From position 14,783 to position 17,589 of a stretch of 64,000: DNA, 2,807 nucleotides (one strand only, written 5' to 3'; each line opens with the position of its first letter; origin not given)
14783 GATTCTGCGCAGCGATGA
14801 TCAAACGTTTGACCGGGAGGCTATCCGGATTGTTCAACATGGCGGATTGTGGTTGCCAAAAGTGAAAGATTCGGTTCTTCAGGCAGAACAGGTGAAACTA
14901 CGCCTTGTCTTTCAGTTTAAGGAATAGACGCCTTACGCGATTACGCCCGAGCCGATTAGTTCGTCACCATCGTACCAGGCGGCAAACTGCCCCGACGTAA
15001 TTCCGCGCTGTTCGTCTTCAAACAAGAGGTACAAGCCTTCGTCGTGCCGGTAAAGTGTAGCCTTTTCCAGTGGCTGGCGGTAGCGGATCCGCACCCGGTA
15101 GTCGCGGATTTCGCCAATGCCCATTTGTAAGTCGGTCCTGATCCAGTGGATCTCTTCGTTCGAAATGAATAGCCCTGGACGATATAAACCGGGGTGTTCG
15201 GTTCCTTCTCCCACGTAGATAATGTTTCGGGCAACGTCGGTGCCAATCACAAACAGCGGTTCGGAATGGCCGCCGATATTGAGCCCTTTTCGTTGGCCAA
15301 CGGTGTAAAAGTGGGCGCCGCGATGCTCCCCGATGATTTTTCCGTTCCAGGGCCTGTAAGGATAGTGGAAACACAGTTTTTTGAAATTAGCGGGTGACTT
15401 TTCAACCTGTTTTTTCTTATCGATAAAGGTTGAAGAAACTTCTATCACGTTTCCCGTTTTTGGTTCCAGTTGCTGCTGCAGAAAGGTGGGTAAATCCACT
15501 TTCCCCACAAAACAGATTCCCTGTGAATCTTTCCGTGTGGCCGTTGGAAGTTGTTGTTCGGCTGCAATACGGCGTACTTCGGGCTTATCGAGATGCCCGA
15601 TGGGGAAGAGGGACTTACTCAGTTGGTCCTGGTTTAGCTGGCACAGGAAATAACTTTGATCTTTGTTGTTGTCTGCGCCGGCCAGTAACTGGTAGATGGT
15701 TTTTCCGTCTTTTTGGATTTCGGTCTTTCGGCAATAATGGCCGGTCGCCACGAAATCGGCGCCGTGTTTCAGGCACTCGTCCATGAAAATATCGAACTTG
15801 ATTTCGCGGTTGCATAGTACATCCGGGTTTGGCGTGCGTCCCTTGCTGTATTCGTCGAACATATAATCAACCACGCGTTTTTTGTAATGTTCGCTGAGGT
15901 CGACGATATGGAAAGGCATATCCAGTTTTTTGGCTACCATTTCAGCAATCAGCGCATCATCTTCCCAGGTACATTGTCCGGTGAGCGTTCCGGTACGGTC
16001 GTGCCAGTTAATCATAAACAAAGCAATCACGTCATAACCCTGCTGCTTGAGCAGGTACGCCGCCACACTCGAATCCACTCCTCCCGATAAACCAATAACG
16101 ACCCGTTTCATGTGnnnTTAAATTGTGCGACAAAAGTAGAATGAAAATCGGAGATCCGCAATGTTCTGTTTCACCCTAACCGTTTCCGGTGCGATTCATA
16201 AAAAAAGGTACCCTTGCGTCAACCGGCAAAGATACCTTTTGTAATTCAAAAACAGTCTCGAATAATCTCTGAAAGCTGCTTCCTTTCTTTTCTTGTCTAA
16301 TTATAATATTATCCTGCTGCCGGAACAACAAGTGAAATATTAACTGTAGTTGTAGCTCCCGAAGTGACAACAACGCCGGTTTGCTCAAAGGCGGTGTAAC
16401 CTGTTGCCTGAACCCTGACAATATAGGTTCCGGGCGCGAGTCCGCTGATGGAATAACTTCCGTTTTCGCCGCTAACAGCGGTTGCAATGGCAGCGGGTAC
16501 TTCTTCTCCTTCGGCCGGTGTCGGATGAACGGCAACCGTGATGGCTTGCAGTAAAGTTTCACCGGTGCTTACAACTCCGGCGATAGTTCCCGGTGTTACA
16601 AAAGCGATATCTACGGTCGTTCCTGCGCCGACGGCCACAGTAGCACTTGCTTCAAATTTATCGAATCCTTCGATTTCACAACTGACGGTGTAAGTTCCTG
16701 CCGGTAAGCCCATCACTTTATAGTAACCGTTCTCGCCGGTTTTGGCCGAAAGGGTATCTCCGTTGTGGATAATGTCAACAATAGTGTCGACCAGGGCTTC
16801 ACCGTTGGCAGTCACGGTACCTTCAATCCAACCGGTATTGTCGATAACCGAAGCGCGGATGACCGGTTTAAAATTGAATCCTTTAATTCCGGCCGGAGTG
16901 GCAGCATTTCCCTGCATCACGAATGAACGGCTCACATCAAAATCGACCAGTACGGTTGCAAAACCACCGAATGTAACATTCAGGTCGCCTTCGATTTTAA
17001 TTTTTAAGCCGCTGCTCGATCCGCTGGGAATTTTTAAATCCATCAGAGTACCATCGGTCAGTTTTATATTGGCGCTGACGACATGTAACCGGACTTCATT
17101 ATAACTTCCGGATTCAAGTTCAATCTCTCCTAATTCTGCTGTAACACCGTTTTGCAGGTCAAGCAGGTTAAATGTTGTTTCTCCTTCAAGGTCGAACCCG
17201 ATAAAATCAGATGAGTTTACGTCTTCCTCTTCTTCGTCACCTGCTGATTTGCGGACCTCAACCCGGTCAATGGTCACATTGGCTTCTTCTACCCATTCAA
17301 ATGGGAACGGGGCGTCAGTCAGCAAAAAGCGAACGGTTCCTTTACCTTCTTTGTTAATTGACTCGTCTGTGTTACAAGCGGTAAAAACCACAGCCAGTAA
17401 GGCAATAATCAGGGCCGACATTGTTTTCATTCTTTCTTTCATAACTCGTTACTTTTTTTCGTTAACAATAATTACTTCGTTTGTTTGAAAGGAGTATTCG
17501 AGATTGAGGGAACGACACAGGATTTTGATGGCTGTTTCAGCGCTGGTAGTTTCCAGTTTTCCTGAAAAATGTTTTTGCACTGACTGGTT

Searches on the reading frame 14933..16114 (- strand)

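Call 69: search_protein_families(library=pfam, proteins=[window:14933-16114:-])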
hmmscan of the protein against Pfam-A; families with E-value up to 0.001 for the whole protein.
window:14933-16114:- (393 aa): 9 families
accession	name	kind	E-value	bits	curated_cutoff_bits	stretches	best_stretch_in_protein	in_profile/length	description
PF03054.22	tRNA_Me_trans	-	9.5e-78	260.9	20.6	1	3-205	1-202/202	tRNA methyl transferase HUP domain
PF20259.3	tRNA_Me_trans_M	-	6e-19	67.8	27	1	257-303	19-66/66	tRNA methyl transferase PRC-barrel domain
PF20258.4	tRNA_Me_trans_C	-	1.4e-15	57.9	20.6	1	320-392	7-77/77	Aminomethyltransferase beta-barrel domain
PF02540.23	NAD_synthase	-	3.4e-08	33.3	21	1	2-79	18-87/242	NAD synthase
PF02568.20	ThiI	-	5.6e-05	23.3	20.5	1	4-37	5-38/197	Thiamine biosynthesis protein (ThiI)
PF00733.27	Asn_synthase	-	6.3e-05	23.2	21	1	5-105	20-114/354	Asparagine synthase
PF01171.26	ATP_bind_3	-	6.9e-05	23.1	27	1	5-126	2-104/182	PP-loop family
PF24167.1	DUF7411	-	0.00027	21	28.7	1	6-87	4-72/194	Family of unknown function (DUF7411)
PF06508.19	QueC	-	0.00043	20.3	22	1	5-41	2-37/210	Queuosine biosynthesis protein QueC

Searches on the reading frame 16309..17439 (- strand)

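Call 12: search_protein_families(library=pfam, proteins=[window:16309-17439:-])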
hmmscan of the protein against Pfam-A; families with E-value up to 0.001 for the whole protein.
window:16309-17439:- (376 aa): 8 families
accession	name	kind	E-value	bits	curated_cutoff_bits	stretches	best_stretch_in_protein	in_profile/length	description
PF14321.11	DUF4382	-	9.9e-30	104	25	1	33-182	1-126/136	Domain of unknown function (DUF4382)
PF13620.12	CarboxypepD_reg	-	1.3e-24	86.7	32.3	2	205-279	2-80/82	Carboxypeptidase regulatory-like domain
PF13715.12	CarbopepD_reg_2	-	1.3e-11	44.8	32.2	2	205-278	1-72/88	CarboxypepD_reg-like domain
PF08308.17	PEGA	-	1.5e-08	34.8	20.8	0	330-370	28-67/71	PEGA domain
PF17802.7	SpaA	-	9.2e-08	32.6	23.1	0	309-368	26-87/91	Prealbumin-like fold domain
PF17210.9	SdrD_B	-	1.7e-07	31.9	29.7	1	288-350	15-72/112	SdrD B-like domain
PF14686.12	fn3_3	-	3.7e-05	23.8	24.4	1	325-366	33-75/75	Polysaccharide lyase family 4, domain II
PF09430.16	EMC7_beta-sandw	-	9.7e-05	23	26.6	0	320-363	22-64/122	ER membrane protein complex subunit 7, beta-sandwich domain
